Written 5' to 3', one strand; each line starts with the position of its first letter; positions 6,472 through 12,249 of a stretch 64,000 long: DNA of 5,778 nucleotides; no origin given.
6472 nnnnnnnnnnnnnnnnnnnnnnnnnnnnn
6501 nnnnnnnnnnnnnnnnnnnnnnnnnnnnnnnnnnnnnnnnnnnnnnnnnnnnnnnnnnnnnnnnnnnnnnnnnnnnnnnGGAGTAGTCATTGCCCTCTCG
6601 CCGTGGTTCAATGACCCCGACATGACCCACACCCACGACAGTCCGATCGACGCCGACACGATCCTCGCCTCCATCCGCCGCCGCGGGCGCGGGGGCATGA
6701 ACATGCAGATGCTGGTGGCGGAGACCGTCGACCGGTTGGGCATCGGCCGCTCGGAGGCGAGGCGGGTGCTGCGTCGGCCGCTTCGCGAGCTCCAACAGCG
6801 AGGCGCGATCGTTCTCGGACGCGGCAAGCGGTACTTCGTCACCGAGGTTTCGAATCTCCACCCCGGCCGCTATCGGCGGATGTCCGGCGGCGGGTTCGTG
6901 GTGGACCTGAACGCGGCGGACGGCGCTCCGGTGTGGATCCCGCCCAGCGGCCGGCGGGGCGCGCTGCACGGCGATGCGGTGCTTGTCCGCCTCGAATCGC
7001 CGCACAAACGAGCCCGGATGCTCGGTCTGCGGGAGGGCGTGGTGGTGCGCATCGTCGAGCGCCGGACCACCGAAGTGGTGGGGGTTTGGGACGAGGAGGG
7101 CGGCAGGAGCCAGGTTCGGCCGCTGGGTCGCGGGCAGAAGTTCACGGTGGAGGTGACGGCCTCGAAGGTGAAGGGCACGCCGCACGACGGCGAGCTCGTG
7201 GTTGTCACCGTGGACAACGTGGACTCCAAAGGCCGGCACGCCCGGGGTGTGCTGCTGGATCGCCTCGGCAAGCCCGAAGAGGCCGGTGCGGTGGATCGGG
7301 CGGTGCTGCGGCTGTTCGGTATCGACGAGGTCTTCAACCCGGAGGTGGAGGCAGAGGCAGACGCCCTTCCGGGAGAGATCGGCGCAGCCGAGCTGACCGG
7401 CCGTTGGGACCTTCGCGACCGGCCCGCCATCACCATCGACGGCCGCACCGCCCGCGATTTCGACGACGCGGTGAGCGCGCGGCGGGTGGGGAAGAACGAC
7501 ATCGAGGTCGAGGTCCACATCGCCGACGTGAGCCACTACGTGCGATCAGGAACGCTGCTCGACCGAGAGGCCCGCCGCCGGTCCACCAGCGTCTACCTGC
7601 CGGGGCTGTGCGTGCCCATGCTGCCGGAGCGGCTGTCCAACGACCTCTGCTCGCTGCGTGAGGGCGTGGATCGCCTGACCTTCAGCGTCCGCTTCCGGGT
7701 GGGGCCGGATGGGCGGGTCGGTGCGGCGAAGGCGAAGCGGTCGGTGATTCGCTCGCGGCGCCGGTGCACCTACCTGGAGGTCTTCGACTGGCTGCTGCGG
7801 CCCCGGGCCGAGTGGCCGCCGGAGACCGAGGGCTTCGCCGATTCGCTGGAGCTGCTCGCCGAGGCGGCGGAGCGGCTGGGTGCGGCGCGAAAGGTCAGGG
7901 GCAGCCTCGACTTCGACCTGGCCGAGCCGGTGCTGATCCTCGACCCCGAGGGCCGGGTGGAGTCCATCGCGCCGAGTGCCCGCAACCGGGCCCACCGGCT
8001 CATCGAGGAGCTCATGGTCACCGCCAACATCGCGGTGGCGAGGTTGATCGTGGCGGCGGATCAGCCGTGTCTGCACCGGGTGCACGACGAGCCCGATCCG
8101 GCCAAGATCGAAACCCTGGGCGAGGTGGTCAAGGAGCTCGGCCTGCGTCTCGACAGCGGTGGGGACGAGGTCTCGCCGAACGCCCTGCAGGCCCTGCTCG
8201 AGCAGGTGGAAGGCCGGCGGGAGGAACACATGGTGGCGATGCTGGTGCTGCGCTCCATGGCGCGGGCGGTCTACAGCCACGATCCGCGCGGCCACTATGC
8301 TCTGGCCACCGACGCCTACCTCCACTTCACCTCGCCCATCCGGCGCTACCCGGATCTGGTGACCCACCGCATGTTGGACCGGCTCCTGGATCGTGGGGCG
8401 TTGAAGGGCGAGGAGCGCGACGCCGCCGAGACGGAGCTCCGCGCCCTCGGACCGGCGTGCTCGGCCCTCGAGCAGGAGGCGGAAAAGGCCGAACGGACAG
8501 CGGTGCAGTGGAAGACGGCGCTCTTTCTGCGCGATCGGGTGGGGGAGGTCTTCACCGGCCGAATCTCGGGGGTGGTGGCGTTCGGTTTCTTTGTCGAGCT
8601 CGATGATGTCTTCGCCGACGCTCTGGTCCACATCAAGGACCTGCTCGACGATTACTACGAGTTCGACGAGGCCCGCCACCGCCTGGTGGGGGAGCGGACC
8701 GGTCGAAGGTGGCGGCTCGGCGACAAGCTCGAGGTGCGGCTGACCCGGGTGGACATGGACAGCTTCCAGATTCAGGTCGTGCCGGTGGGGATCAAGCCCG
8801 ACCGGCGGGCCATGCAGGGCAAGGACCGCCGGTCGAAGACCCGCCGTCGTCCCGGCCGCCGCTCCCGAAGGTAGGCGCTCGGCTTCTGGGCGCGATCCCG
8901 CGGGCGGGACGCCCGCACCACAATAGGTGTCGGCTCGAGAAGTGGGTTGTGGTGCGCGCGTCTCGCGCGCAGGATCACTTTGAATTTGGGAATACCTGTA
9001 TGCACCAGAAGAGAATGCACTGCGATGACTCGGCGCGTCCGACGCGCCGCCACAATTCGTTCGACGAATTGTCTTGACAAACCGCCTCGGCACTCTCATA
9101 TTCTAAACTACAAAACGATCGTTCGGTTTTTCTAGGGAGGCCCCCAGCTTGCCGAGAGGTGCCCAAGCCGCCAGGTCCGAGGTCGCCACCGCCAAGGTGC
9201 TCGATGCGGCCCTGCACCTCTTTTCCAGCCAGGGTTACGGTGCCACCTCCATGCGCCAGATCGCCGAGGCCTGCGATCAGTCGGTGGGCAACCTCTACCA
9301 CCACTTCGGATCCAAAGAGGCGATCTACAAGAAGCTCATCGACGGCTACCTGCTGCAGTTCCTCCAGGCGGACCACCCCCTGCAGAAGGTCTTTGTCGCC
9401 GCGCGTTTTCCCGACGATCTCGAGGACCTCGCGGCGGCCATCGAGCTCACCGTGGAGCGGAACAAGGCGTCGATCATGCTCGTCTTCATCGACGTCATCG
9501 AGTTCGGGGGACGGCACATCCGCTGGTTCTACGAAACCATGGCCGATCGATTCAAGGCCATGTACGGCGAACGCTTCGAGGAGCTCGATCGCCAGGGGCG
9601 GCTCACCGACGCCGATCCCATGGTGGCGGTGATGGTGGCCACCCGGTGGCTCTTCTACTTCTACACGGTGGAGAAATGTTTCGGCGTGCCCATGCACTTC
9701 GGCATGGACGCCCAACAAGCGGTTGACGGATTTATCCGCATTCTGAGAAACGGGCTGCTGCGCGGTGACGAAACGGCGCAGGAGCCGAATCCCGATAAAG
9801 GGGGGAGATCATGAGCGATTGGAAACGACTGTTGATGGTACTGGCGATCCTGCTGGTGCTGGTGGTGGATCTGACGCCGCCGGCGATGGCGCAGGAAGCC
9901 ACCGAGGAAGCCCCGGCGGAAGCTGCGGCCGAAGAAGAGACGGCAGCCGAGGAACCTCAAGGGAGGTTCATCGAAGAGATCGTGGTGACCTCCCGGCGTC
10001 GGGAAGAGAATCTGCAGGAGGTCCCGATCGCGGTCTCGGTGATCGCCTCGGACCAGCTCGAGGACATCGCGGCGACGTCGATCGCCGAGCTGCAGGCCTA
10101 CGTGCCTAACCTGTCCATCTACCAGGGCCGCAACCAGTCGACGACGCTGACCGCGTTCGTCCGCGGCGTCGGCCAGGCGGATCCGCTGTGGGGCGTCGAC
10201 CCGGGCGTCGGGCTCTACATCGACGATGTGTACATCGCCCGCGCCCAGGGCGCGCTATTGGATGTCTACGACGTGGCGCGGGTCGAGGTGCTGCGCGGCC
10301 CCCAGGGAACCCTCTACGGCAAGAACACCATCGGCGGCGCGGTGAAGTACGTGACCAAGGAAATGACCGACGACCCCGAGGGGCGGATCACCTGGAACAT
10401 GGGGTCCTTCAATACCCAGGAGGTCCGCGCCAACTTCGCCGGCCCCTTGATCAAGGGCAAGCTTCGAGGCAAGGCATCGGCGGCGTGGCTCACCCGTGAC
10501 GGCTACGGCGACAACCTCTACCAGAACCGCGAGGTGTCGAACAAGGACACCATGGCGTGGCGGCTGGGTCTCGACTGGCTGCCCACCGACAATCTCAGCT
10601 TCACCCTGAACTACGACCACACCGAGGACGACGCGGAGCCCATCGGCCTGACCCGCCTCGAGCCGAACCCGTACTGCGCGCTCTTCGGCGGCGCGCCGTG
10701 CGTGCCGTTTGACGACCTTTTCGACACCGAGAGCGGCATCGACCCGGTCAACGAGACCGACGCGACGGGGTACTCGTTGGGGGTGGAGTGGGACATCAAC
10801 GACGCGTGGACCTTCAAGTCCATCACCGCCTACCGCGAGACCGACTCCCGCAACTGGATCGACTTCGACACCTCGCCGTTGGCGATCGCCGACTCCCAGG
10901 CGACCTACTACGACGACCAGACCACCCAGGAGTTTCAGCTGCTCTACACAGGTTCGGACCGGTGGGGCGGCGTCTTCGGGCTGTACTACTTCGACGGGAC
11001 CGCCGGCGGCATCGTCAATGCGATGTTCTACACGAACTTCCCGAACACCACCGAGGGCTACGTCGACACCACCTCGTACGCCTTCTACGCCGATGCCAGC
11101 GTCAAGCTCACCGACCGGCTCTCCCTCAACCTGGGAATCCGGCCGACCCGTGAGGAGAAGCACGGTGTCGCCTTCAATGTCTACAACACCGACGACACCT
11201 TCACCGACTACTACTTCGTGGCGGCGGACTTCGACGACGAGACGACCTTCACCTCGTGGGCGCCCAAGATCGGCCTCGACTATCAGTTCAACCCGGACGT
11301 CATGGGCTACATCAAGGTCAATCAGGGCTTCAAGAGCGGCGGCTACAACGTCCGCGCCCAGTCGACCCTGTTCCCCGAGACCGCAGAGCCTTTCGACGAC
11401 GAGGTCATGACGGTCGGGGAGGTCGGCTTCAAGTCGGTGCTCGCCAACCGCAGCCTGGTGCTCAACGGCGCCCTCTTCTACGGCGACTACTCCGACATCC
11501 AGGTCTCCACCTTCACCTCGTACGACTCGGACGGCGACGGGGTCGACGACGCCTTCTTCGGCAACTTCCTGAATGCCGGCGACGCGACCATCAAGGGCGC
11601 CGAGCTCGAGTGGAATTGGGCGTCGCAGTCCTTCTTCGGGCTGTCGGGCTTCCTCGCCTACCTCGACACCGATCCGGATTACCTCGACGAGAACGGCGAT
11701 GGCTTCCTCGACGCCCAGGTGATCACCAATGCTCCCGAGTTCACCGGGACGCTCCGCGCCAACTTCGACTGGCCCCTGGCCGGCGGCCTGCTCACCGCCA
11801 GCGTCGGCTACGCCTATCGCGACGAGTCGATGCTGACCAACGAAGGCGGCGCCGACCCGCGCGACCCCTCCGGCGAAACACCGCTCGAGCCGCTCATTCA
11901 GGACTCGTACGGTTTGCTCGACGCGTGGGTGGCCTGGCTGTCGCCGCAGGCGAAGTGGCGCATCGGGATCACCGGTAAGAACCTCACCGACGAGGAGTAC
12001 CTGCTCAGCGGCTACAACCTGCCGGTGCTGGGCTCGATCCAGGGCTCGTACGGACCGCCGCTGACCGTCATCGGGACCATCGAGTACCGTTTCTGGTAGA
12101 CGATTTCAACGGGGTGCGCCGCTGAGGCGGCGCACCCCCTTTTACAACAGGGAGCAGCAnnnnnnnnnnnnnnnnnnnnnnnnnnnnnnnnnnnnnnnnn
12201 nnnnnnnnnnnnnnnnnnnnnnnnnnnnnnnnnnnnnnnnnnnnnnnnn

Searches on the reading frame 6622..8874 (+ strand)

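Call 72: search_protein_families(library=pfam, proteins=[window:6622-8874:+], max_evalue=0.0001)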
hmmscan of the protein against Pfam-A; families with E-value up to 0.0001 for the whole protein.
window:6622-8874:+ (750 aa): 4 families
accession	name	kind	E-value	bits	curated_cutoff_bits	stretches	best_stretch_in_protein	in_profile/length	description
PF00773.25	RNB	-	6.4e-102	341.6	29.3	1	261-589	1-324/326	RNB domain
PF00575.29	S1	-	4.4e-10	40.2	22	1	638-718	2-70/74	S1 RNA binding domain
PF17876.7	CSD2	-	3.9e-08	33.7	26.2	0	175-238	12-73/74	Cold shock domain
PF08206.17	OB_RNB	-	2.1e-05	24.6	24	0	100-132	18-50/58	Ribonuclease B OB domain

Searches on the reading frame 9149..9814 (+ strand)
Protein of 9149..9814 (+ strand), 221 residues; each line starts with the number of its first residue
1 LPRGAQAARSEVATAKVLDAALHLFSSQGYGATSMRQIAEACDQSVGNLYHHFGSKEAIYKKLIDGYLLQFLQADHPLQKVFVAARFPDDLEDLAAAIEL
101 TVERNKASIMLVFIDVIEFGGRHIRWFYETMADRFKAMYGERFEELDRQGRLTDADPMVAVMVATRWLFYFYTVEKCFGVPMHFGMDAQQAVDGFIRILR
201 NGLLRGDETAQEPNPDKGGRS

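Call 72: search_protein_families(library=pfam, proteins=[window:9149-9814:+], max_evalue=0.0001)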
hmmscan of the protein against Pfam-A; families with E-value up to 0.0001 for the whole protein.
window:9149-9814:+ (221 aa): 1 family
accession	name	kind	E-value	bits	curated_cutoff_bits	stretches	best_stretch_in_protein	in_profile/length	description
PF00440.29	TetR_N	-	2.3e-17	62.9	24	1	18-61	2-45/47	Bacterial regulatory proteins, tetR family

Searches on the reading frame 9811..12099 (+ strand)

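Call 72: search_protein_families(library=pfam, proteins=[window:9811-12099:+], max_evalue=0.0001)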
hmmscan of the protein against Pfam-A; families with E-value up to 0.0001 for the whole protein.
window:9811-12099:+ (762 aa): 2 families
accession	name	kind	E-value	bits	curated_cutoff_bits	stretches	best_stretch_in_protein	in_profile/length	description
PF00593.30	TonB_dep_Rec_b-barrel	-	4.4e-39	136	27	1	312-725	54-436/436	TonB dependent receptor-like, beta-barrel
PF07715.20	Plug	-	9.5e-20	71.5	23.9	1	68-177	2-107/107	TonB-dependent Receptor Plug Domain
